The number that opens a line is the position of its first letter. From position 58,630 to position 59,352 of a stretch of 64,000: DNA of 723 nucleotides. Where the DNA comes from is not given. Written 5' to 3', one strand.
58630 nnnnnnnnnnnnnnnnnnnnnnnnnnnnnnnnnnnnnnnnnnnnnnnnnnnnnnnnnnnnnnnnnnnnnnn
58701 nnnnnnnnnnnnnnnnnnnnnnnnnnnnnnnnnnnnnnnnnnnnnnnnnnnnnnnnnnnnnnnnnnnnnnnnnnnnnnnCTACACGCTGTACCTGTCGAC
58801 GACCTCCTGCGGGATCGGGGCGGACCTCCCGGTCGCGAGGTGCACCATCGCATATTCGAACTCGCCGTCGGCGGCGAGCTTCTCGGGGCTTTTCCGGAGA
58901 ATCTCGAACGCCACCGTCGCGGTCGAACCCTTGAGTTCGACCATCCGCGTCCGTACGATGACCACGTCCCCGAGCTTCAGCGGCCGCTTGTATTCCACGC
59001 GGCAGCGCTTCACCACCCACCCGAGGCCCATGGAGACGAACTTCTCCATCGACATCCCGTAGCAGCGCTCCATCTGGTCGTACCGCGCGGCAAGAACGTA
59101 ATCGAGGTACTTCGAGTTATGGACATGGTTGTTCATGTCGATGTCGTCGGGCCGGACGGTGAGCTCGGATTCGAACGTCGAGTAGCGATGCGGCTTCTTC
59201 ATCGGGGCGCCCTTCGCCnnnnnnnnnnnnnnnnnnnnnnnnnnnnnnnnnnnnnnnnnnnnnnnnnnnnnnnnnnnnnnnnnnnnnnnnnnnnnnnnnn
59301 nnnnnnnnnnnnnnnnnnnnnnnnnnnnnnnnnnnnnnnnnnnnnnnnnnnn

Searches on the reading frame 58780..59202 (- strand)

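Call 83: search_protein_families(library=pfam, proteins=[window:58780-59202:-], max_evalue=0.00001)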
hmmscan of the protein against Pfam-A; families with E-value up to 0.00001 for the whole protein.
window:58780-59202:- (140 aa): 4 families
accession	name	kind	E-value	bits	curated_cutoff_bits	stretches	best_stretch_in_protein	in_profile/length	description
PF13279.12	4HBT_2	-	1.5e-22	80.7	25.5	1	16-136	1-120/122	Thioesterase-like superfamily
PF01643.23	Acyl-ACP_TE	-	4.5e-12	46.3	23.7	1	9-138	3-131/131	Acyl-ACP thioesterase N-terminal domain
PF03061.28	4HBT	-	9.1e-11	42.4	20.6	1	25-108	2-77/79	Thioesterase superfamily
PF20791.3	Acyl-ACP_TE_C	-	7.9e-10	39.3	21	1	9-39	7-37/101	Acyl-ACP thioesterase C-terminal domain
